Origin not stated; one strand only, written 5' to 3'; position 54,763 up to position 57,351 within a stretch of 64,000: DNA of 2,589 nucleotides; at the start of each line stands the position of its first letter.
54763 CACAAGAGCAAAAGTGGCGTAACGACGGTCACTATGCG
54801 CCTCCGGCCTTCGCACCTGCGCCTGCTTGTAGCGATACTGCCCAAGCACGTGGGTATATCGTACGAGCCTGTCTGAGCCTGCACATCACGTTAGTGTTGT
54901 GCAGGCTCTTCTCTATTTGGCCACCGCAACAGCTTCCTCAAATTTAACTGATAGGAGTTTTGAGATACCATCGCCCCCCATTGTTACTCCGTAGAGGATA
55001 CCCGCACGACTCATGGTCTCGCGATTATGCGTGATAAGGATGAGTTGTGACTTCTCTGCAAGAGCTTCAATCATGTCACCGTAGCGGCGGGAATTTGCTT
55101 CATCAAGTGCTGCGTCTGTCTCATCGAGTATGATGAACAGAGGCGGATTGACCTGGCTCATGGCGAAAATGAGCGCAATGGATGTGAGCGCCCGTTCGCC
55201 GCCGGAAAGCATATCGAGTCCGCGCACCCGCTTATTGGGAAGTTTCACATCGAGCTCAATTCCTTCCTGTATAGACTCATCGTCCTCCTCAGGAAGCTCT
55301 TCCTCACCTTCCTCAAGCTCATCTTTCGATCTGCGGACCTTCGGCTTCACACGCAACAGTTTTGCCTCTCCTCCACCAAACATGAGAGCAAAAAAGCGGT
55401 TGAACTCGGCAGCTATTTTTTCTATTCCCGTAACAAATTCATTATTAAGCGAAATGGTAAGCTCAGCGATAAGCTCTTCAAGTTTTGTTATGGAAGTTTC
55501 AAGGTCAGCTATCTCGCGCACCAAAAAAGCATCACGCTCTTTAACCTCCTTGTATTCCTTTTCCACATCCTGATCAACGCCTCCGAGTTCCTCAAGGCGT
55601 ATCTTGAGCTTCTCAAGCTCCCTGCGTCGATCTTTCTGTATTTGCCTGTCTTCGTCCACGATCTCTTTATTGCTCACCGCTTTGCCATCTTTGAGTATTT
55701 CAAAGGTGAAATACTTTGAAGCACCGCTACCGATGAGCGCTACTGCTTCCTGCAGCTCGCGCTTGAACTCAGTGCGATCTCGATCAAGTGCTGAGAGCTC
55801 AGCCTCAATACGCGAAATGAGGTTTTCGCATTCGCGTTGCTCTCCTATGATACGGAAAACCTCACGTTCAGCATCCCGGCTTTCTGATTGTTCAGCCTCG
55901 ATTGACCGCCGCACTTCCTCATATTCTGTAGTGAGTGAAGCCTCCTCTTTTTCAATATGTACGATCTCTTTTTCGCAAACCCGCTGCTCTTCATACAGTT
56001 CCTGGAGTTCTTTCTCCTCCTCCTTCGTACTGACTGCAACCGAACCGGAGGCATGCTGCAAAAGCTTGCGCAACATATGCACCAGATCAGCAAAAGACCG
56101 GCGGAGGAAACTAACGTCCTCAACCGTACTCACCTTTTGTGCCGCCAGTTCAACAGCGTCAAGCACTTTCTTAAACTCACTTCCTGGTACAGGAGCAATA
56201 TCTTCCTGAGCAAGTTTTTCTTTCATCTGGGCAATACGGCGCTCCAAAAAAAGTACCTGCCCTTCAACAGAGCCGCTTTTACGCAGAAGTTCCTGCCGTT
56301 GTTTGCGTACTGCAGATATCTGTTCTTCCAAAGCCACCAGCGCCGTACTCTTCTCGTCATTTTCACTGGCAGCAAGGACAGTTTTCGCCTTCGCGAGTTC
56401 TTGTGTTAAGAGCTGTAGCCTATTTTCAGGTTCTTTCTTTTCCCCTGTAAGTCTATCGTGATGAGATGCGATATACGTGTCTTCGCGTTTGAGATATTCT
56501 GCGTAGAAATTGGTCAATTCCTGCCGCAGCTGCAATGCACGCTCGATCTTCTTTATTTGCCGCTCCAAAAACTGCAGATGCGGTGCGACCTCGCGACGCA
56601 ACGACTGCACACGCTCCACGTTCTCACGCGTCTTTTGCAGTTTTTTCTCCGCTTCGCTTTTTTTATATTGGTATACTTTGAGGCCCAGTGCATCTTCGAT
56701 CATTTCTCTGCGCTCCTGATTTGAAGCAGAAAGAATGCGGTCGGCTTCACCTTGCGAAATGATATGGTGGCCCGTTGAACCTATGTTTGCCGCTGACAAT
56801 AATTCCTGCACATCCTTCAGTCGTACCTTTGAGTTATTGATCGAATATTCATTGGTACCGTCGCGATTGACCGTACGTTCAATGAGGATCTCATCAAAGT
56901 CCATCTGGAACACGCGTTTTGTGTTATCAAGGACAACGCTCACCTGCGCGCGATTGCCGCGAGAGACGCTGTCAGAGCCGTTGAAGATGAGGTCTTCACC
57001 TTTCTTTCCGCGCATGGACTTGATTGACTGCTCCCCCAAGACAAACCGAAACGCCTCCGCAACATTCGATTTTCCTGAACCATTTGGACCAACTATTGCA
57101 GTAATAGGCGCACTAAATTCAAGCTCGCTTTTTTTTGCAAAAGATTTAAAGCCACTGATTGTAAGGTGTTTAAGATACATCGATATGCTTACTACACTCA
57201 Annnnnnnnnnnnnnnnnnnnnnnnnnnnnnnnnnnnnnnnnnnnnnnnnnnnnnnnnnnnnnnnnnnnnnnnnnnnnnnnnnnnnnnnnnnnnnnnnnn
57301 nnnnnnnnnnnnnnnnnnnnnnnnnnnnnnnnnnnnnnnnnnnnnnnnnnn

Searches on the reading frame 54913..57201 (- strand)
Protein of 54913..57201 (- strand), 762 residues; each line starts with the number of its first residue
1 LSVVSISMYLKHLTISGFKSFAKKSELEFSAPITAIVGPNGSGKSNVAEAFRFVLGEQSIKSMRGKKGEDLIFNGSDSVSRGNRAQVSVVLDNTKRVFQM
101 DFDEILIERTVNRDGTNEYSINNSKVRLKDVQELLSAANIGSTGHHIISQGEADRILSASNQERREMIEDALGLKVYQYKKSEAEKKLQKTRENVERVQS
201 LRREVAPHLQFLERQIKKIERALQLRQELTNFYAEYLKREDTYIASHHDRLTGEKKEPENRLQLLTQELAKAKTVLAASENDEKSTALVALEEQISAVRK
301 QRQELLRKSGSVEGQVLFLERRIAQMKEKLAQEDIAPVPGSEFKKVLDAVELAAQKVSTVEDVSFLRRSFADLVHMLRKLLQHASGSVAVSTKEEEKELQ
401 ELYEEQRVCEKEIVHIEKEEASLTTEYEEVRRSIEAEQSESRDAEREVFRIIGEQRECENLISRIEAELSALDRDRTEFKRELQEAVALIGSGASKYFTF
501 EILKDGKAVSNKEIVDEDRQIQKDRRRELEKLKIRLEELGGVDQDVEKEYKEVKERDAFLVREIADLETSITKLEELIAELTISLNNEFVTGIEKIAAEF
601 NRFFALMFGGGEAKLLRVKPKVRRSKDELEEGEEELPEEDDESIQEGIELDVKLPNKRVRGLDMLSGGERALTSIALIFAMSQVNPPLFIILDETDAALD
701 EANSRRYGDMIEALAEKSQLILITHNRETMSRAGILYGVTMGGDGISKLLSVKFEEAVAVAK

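Call 3: search_protein_families(library=pfam, proteins=[window:54913-57201:-], max_evalue=0.1)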
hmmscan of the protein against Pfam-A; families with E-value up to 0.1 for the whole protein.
window:54913-57201:- (762 aa): 10 families
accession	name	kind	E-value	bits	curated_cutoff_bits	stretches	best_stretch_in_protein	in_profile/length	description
PF02463.25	SMC_N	-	2.2e-65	220.6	40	1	9-747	1-219/220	RecF/RecN/SMC N terminal domain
PF13175.12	AAA_15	-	2.1e-12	47.8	32.1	1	8-307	1-265/374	AAA ATPase domain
PF13476.12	AAA_23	-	1.1e-11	46.2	27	1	13-229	2-176/201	AAA domain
PF13304.12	AAA_21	-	1.2e-09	39.1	27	1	33-96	1-83/304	AAA domain, putative AbiEii toxin, Type IV TA system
PF00005.33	ABC_tran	-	3.5e-06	28.1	25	1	33-156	13-117/137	ABC transporter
PF13555.12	AAA_29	-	0.0012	19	27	1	12-55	3-46/61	P-loop containing region of AAA domain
PF13558.12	SbcC_Walker_B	-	0.034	14.8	27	0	660-711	28-88/90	SbcC/RAD50-like, Walker B motif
PF13401.12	AAA_22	-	0.074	13.8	27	0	30-170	4-103/130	AAA domain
PF04568.17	IATP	-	0.082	13.8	25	1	490-548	31-91/98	Mitochondrial ATPase inhibitor, IATP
PF20856.2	SdbC_C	-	0.09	13.4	27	0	230-254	23-47/70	SdbC, C-terminal domain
